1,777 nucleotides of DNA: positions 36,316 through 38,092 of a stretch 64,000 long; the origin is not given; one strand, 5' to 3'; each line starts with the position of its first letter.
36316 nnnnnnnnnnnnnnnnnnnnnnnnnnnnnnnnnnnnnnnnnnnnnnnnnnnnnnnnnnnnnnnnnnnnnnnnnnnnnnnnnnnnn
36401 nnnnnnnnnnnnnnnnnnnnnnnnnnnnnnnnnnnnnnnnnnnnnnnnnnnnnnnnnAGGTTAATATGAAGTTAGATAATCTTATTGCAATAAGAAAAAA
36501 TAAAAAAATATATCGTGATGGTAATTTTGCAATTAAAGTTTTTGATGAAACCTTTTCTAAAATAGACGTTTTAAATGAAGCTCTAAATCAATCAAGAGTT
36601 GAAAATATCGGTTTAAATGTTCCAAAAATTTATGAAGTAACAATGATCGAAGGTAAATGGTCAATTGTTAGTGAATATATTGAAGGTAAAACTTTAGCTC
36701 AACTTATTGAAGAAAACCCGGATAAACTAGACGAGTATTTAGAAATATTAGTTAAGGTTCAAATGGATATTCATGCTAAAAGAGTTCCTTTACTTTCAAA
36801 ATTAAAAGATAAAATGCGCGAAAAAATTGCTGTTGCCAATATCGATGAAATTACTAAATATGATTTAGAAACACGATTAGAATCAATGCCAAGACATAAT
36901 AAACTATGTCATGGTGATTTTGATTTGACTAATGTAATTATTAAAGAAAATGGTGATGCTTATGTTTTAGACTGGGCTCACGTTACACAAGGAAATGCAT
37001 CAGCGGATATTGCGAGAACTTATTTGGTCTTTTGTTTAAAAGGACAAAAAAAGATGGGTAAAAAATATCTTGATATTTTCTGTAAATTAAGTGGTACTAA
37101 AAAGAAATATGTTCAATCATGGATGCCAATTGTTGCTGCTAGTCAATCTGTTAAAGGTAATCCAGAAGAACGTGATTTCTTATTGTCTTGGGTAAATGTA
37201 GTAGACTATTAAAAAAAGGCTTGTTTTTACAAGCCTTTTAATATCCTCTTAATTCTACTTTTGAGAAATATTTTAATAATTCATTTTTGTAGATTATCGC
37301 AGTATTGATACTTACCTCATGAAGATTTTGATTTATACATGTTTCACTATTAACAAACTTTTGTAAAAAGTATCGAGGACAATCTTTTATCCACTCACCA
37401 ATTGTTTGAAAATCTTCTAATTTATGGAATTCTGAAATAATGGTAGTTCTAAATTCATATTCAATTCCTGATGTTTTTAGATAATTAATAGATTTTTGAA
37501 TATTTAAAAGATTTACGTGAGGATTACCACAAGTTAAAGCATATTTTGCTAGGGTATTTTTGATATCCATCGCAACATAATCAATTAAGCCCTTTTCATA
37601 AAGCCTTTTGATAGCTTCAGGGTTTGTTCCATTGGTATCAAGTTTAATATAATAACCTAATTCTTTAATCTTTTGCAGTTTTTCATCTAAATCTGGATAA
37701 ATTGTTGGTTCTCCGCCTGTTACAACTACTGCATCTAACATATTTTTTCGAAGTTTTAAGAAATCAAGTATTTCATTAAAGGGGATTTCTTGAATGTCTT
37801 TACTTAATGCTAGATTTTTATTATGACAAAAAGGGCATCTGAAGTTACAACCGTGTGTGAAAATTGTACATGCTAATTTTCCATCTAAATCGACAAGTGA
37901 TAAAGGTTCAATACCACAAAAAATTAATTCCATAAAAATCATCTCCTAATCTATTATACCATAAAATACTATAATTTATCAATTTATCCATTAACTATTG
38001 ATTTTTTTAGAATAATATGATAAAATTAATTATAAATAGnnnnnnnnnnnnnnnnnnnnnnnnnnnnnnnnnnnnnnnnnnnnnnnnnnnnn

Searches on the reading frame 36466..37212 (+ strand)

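Call 3: search_protein_families(library=pfam, proteins=[window:36466-37212:+], max_evalue=0.01)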
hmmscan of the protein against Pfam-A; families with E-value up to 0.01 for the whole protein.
window:36466-37212:+ (248 aa): 6 families
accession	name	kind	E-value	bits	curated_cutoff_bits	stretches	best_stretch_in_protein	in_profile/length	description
PF01636.29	APH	-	1.7e-10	41.5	23.2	1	43-203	45-227/239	Phosphotransferase enzyme family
PF01163.29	RIO1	-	7.4e-07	29.4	22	1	134-174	113-152/187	RIO domain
PF19974.5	TCAD9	-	0.00033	20.4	40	1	130-184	284-336/429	Ternary complex associated domain 9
PF02958.26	EcKL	-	0.00084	19.2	22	1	79-184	153-259/294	Ecdysteroid kinase-like family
PF01633.27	Choline_kinase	-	0.003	17.4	29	1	41-184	85-202/300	Choline/ethanolamine kinase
PF03881.20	Fructosamin_kin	-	0.005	16.5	22.4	0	113-187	157-229/288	Fructosamine kinase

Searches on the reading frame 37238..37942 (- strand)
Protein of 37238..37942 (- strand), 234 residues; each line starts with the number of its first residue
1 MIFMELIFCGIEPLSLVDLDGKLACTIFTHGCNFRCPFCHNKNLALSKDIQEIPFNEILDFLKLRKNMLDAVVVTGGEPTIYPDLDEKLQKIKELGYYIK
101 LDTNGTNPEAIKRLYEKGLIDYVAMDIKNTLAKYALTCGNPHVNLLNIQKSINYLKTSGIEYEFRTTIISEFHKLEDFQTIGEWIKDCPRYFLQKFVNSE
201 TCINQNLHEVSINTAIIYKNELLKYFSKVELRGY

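Call 3: search_protein_families(library=pfam, proteins=[window:37238-37942:-], max_evalue=0.01)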
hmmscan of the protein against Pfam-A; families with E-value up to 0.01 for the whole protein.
window:37238-37942:- (234 aa): 2 families
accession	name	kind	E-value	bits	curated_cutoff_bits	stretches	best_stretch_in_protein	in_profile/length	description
PF04055.27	Radical_SAM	-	5.6e-22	79.1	29.5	1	27-167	2-149/166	Radical SAM superfamily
PF13353.11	Fer4_12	-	1.4e-07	32.3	22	1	24-84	7-66/137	4Fe-4S single cluster domain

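Call 4: search_protein_families(library=ncbifam, proteins=[window:37238-37942:-], max_evalue=0.01)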
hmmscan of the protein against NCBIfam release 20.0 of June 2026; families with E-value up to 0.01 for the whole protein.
window:37238-37942:- (234 aa): 54 families (the best 25 are shown)
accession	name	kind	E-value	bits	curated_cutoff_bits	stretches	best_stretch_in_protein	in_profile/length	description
TIGR02495.1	NrdG2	equivalog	3.4e-64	215.8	131.15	1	9-196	3-192/193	anaerobic ribonucleoside-triphosphate reductase activating protein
TIGR02493.1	PFLA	equivalog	3.9e-14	52.6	231.75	1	25-150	18-150/235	pyruvate formate-lyase-activating protein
TIGR04041.1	activase_YjjW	hypoth_equivalog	6.2e-13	48.8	250.2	2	49-195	89-234/276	YjjW family glycine radical enzyme activase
TIGR03963.1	rSAM_QueE_Clost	equivalog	6.9e-13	48.8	260.1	1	20-174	17-169/219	putative 7-carboxy-7-deazaguanine synthase QueE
TIGR02666.1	moaA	equivalog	1.8e-11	43.6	284.05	1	29-120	17-116/336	GTP 3',8-cyclase MoaA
TIGR02668.1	moaA_archaeal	equivalog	2.1e-11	43.4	325.25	1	28-119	16-109/303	GTP 3',8-cyclase MoaA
TIGR04317.1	W_rSAM_matur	equivalog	2.4e-11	43.4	380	1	29-154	11-135/349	tungsten cofactor oxidoreductase radical SAM maturase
TIGR02109.1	PQQ_syn_pqqE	equivalog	2.9e-10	39.6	381.35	1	28-130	13-116/358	pyrroloquinoline quinone biosynthesis protein PqqE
NF038283.1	viperin_w_prok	equivalog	5.4e-10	38.9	180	1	28-178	8-171/281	viperin family antiviral radical SAM protein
NF045702.1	rSAM_GDGT_ether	equivalog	7.5e-10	38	450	1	22-117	86-189/486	tetraether lipid synthase Tes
NF001199.0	PRK00164.2-1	equivalog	8.8e-10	38.2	231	1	29-124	19-115/308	GTP 3',8-cyclase MoaA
TIGR03972.1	rSAM_TYW1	equivalog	9.7e-10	38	317.95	1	76-174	127-225/297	4-demethylwyosine synthase TYW1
TIGR04545.1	rSAM_ahbD_hemeb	equivalog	1.4e-09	37.9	500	1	28-214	6-191/339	heme b synthase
TIGR04051.1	rSAM_NirJ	equivalog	6e-09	35.3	515.45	1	30-171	10-151/354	heme d1 biosynthesis radical SAM protein NirJ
NF045646.2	rSAM_Se_TrsS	equivalog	9.7e-09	34.2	490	1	28-118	92-187/441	radical SAM (seleno)protein TrsS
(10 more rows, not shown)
